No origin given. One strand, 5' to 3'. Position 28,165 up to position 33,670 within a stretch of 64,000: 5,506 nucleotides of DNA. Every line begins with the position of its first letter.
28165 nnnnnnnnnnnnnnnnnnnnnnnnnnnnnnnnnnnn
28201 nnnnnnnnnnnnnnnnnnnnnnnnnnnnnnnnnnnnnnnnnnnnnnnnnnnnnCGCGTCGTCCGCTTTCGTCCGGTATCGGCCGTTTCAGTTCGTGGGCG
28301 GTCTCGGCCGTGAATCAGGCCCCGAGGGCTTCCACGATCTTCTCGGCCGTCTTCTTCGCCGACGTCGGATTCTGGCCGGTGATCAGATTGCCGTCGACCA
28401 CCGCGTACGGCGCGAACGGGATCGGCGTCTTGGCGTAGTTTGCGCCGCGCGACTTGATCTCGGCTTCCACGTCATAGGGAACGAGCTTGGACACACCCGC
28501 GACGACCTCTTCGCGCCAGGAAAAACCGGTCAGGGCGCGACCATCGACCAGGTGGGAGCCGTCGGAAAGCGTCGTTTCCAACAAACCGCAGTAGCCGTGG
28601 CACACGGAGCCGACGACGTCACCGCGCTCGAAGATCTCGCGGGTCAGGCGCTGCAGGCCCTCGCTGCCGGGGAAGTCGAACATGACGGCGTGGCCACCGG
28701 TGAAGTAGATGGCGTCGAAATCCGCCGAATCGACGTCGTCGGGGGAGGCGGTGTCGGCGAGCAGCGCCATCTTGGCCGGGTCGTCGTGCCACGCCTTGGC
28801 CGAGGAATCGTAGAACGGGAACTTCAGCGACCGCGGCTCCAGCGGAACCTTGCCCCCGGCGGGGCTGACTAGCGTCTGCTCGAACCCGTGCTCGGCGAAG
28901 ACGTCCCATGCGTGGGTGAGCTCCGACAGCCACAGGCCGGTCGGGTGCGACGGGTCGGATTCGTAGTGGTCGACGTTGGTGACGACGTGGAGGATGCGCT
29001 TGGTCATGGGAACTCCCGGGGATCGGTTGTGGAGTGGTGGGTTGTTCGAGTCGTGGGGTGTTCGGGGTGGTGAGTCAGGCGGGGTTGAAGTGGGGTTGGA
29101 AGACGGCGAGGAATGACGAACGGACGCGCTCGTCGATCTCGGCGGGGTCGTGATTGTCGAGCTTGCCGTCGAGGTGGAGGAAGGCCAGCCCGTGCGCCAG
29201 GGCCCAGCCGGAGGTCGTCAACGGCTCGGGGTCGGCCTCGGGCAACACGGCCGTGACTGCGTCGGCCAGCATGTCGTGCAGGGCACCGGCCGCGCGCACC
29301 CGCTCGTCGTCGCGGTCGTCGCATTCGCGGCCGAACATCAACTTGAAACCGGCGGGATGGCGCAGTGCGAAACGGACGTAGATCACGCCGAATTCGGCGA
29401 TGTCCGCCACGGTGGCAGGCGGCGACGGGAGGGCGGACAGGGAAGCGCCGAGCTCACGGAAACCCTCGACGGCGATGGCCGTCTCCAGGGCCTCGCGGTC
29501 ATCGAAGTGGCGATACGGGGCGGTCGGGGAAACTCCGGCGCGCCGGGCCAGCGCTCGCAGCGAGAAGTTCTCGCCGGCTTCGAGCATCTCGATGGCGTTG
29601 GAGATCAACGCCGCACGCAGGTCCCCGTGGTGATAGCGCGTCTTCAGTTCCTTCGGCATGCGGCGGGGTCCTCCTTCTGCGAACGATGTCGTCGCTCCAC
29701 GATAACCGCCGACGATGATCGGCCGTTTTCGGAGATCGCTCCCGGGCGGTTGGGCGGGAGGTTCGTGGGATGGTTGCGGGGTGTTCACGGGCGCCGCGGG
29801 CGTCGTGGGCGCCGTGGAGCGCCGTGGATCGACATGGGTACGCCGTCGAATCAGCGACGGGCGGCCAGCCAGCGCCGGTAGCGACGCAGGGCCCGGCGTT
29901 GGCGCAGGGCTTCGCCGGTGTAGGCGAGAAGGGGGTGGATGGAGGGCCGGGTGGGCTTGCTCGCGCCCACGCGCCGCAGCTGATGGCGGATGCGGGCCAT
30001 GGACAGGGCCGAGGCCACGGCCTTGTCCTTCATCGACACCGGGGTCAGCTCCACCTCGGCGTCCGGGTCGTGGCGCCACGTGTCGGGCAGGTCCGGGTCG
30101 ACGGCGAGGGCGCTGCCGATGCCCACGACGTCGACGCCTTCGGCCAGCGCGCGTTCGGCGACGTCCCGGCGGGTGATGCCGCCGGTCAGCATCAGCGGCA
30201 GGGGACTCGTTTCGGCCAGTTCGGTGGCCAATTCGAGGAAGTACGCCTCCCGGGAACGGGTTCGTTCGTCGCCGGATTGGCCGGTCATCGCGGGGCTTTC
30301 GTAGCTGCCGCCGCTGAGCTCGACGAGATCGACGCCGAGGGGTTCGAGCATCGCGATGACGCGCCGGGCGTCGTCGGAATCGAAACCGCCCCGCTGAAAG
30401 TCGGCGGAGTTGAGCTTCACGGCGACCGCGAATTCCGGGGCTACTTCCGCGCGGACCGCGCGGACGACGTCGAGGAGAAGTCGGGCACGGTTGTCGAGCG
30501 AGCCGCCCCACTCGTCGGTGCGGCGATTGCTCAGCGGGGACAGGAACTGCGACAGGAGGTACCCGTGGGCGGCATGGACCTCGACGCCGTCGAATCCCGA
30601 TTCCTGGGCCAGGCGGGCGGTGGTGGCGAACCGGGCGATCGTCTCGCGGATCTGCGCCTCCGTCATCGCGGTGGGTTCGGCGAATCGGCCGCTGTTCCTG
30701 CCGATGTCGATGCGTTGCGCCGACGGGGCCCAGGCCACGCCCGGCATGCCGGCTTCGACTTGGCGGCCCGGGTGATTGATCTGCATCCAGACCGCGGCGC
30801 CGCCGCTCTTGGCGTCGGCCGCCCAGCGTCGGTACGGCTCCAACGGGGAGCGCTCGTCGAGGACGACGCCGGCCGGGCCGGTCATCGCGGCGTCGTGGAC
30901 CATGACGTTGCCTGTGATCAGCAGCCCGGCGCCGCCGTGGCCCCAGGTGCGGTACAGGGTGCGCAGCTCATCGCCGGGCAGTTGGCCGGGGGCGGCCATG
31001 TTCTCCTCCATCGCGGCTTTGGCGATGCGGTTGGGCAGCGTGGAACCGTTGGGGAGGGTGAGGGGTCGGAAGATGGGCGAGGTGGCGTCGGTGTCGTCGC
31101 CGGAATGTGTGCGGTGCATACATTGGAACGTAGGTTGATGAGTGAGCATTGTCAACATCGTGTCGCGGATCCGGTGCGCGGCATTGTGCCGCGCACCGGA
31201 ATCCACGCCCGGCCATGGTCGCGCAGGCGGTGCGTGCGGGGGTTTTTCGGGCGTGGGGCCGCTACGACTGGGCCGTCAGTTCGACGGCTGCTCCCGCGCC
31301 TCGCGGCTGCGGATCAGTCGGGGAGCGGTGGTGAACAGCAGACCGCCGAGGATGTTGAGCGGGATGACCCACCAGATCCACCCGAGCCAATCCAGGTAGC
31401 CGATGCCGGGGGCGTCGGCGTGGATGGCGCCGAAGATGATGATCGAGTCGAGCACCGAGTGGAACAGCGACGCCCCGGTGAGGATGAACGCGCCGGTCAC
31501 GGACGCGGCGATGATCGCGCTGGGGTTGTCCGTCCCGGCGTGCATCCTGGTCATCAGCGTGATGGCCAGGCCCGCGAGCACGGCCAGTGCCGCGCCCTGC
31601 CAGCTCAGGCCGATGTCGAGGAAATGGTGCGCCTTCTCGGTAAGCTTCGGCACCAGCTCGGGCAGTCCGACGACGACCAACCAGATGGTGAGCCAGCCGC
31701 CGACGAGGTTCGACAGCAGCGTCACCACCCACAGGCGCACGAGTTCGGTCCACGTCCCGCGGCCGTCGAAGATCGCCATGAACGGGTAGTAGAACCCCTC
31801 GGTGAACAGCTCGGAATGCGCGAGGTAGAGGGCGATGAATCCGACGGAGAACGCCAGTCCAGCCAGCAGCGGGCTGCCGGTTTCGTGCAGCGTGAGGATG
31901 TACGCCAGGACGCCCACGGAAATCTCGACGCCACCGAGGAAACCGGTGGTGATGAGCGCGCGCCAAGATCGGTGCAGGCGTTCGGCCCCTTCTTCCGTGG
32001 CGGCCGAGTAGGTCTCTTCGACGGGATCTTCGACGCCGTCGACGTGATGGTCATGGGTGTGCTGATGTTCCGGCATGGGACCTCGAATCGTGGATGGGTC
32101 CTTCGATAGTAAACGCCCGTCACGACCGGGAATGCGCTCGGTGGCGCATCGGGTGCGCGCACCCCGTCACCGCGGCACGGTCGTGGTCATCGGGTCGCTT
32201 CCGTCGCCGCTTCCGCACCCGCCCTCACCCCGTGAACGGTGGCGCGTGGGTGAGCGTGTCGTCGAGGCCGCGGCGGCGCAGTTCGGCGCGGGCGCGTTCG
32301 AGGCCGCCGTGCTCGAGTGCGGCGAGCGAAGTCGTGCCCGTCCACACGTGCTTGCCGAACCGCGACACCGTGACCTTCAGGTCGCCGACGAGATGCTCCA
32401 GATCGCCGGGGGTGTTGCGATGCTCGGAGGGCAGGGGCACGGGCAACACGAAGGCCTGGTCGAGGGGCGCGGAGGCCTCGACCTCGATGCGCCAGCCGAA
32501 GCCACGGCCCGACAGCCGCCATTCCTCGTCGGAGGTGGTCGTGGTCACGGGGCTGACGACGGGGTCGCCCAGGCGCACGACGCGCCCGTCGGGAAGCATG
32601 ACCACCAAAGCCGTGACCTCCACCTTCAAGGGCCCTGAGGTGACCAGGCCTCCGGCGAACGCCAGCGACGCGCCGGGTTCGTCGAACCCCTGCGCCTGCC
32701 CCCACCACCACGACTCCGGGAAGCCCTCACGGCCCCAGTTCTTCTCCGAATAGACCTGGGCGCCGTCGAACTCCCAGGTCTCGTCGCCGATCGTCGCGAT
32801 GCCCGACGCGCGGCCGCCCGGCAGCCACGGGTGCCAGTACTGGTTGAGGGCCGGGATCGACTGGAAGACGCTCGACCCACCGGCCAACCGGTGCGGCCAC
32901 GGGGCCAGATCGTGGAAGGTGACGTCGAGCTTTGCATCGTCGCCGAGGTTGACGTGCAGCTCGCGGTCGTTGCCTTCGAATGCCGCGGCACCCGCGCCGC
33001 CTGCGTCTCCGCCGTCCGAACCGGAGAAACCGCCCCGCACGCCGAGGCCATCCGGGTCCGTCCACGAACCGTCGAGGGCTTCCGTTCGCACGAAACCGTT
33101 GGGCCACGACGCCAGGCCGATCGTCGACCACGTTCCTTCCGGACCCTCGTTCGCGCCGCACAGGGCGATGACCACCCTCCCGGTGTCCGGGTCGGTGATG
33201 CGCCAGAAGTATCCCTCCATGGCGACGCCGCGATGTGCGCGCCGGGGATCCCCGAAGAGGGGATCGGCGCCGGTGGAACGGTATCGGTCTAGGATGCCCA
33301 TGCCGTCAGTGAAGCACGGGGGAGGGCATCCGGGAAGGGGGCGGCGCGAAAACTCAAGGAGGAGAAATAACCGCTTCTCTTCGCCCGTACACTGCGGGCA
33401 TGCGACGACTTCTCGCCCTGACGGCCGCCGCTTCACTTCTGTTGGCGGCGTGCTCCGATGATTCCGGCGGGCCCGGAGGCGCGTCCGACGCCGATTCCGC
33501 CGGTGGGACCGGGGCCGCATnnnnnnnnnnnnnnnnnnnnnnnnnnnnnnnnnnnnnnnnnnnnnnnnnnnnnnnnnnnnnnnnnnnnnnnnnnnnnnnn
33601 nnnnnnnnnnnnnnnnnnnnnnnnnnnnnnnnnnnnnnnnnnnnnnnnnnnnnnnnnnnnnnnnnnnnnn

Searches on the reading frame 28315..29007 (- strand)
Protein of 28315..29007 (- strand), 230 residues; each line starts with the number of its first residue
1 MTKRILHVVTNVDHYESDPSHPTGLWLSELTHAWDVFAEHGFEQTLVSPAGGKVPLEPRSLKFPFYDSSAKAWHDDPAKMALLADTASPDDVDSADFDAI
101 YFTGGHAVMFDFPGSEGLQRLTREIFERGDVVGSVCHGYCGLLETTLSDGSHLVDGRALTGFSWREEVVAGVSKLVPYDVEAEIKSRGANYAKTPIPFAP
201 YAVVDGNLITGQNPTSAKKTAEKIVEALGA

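Call 12: search_protein_families(library=pfam, proteins=[window:28315-29007:-], max_evalue=0.001)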
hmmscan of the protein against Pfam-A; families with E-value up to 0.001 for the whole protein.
window:28315-29007:- (230 aa): 2 families
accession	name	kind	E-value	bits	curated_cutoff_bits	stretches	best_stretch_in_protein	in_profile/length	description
PF01965.30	DJ-1_PfpI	-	2.8e-15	57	26.6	1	28-226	14-164/165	DJ-1/PfpI family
PF17124.11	ThiJ_like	-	0.00084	19.7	30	0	23-146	4-142/186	ThiJ/PfpI family-like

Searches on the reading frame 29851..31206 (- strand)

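Call 13: search_protein_families(library=pfam, proteins=[window:29851-31206:-], max_evalue=0.001)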
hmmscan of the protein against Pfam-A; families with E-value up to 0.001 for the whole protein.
window:29851-31206:- (451 aa): 4 families
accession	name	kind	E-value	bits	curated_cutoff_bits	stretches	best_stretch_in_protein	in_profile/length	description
PF00724.26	Oxidored_FMN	-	7.6e-51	173.8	27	1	45-377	2-335/342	NADH:flavin oxidoreductase / NADH oxidase family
PF00977.27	His_biosynth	-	0.00018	21.5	23.6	1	323-379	61-117/228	Histidine biosynthesis protein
PF13378.12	MR_MLE_C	-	0.0005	20.3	29.4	0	197-296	6-76/219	Enolase C-terminal domain-like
PF03740.19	PdxJ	-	0.00061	19.4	24.5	0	282-368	135-215/234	Pyridoxal phosphate biosynthesis protein PdxJ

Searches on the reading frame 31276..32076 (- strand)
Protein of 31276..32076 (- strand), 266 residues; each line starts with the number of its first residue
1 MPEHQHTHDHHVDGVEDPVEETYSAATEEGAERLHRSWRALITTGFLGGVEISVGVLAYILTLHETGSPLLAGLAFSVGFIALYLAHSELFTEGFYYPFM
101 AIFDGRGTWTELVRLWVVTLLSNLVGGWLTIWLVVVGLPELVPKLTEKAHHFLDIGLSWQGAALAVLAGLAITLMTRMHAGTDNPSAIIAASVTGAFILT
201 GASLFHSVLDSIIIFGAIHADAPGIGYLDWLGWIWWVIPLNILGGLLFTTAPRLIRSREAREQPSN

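Call 13: search_protein_families(library=pfam, proteins=[window:31276-32076:-], max_evalue=0.001)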
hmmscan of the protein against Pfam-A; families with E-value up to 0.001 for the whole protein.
window:31276-32076:- (266 aa): 1 family
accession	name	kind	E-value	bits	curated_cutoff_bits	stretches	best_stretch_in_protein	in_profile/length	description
PF01226.23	Form_Nir_trans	-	1.7e-35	123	34.6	1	21-252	1-237/240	Formate/nitrite transporter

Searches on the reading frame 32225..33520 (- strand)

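Call 13: search_protein_families(library=pfam, proteins=[window:32225-33520:-], max_evalue=0.001)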
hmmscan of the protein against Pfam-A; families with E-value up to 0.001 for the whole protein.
window:32225-33520:- (431 aa): 1 family
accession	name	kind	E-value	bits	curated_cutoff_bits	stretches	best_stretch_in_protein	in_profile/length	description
PF14249.11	Tocopherol_cycl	-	2.5e-17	63.4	26.6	1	219-406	149-335/335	Tocopherol cyclase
